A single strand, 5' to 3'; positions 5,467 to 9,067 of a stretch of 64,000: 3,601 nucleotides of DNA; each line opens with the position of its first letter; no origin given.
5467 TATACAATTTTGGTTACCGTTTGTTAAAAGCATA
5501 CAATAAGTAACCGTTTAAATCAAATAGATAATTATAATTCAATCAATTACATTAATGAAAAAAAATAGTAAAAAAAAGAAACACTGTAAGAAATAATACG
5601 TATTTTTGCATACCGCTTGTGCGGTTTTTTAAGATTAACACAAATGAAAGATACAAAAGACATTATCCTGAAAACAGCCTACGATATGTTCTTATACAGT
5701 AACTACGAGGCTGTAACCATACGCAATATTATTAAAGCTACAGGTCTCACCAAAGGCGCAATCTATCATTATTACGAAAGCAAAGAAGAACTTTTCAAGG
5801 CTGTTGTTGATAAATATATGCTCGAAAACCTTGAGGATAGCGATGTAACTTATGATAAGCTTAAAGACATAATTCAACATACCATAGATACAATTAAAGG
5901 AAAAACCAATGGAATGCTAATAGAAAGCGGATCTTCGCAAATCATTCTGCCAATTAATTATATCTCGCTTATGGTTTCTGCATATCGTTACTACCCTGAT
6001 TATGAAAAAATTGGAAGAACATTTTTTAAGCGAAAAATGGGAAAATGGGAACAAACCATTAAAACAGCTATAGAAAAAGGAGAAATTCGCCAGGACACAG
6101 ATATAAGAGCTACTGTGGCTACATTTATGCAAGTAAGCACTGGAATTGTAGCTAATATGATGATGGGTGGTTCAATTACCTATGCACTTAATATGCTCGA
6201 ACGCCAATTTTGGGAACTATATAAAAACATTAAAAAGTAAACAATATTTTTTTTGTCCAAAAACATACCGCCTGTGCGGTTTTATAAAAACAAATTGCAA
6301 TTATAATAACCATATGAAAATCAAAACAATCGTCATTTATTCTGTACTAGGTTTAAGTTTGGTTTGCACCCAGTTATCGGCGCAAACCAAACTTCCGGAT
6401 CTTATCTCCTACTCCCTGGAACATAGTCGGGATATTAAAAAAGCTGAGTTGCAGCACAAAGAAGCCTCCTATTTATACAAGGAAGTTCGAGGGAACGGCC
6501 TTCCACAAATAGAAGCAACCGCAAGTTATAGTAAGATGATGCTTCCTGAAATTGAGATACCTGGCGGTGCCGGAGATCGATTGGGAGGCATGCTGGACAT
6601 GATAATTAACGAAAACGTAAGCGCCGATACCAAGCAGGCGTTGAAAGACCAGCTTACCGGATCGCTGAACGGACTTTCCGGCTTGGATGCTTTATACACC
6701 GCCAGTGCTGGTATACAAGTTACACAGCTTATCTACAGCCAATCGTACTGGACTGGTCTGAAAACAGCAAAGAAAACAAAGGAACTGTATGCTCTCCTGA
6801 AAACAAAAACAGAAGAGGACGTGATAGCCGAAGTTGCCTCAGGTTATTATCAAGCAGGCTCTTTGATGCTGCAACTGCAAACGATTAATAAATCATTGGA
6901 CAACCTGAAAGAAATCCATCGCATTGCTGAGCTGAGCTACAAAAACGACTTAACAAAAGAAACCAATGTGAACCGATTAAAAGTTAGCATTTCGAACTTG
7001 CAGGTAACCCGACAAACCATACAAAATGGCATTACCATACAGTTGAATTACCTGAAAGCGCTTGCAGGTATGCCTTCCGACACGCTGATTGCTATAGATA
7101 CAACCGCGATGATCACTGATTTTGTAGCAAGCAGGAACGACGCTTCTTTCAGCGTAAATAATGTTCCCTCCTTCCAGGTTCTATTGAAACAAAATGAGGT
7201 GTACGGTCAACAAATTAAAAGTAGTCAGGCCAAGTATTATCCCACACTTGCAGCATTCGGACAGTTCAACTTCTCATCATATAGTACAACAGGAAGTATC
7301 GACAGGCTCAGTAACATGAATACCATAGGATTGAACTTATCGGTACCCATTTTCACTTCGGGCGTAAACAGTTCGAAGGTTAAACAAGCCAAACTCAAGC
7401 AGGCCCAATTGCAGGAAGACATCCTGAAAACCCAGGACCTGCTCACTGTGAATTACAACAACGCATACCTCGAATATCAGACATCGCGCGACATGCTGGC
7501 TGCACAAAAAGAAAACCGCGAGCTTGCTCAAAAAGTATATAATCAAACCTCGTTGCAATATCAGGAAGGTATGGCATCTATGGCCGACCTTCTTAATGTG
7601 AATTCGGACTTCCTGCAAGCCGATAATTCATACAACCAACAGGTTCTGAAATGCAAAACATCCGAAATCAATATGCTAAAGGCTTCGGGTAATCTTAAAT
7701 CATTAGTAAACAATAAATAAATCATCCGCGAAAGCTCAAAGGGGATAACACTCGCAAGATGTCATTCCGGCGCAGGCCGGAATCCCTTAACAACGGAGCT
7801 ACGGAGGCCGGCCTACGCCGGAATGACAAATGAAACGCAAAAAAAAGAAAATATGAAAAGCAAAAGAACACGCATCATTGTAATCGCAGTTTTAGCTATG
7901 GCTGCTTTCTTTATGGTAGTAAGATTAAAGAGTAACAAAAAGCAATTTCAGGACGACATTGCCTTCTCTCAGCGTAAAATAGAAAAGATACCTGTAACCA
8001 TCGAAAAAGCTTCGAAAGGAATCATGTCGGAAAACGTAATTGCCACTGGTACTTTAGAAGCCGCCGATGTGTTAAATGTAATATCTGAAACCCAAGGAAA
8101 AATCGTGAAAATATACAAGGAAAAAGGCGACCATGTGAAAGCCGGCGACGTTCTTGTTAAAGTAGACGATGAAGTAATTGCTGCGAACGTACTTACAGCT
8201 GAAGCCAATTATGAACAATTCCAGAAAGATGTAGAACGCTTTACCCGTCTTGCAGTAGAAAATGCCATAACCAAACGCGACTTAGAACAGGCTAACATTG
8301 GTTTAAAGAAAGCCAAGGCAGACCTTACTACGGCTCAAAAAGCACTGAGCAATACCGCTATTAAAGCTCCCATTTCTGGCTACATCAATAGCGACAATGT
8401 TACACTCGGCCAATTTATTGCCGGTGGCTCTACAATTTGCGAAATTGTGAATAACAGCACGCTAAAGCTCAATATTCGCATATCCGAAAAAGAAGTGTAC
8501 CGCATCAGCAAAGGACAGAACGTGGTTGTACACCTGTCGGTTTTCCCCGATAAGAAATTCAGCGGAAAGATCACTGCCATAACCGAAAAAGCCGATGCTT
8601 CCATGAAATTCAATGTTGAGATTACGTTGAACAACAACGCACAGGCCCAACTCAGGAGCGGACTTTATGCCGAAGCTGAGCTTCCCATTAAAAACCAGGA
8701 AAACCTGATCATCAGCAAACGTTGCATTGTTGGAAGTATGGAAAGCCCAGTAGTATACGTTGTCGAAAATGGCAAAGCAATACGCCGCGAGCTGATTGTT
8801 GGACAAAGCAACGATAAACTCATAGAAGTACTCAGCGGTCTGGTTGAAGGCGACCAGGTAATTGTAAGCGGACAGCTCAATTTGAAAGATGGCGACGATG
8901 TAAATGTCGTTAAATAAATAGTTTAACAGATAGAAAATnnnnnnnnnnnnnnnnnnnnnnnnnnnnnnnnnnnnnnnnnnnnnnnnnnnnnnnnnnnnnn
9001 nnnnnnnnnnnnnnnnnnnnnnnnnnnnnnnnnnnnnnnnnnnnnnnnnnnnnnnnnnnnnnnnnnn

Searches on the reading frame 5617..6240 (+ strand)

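Call 36: search_protein_families(library=pfam, proteins=[window:5617-6240:+])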
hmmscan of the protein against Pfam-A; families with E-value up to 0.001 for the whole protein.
window:5617-6240:+ (207 aa): 3 families
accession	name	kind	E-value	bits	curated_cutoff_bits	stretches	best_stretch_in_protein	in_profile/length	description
PF00440.29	TetR_N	-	2.8e-13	49.8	24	1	17-63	1-47/47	Bacterial regulatory proteins, tetR family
PF16925.10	TetR_C_13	-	0.00048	20.9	27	0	141-185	53-97/109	Tetracyclin repressor-like, C-terminal domain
PF16859.10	TetR_C_11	-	0.00065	20.5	32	0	118-171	33-87/113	Tetracyclin repressor-like, C-terminal domain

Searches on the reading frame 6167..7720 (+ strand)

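Call 68: search_protein_families(library=pfam, proteins=[window:6167-7720:+])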
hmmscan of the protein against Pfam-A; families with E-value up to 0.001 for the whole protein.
window:6167-7720:+ (517 aa): 1 family
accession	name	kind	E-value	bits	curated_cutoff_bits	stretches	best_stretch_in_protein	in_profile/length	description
PF02321.23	OEP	-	1.3e-41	142.9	22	2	332-508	11-187/187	Outer membrane efflux protein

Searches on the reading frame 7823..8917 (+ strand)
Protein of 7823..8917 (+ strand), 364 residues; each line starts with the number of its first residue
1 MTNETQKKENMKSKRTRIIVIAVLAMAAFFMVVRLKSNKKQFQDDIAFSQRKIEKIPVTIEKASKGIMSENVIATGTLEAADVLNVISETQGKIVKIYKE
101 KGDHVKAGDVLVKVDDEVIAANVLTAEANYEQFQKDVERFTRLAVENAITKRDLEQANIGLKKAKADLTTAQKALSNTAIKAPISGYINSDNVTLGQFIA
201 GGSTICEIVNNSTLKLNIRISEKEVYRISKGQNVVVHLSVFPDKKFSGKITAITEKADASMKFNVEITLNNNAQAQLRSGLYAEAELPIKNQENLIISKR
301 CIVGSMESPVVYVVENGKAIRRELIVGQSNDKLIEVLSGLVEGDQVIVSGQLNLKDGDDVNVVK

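Call 68: search_protein_families(library=pfam, proteins=[window:7823-8917:+])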
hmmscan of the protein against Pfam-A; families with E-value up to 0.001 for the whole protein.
window:7823-8917:+ (364 aa): 4 families
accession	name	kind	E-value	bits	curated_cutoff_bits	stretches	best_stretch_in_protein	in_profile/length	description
PF16576.10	HlyD_D23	-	7.1e-24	84.7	30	1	71-283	5-214/214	Barrel-sandwich domain of CusB or HlyD membrane-fusion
PF13437.12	HlyD_3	-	5.4e-19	69.3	22.2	1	180-280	2-106/106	HlyD family secretion protein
PF00364.28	Biotin_lipoyl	-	5.5e-05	23.3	22.1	0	86-113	45-72/73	Biotin-requiring enzyme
PF13533.13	Biotin_lipoyl_2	-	7.5e-05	22.9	29.8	1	88-115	5-32/32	Biotin-lipoyl like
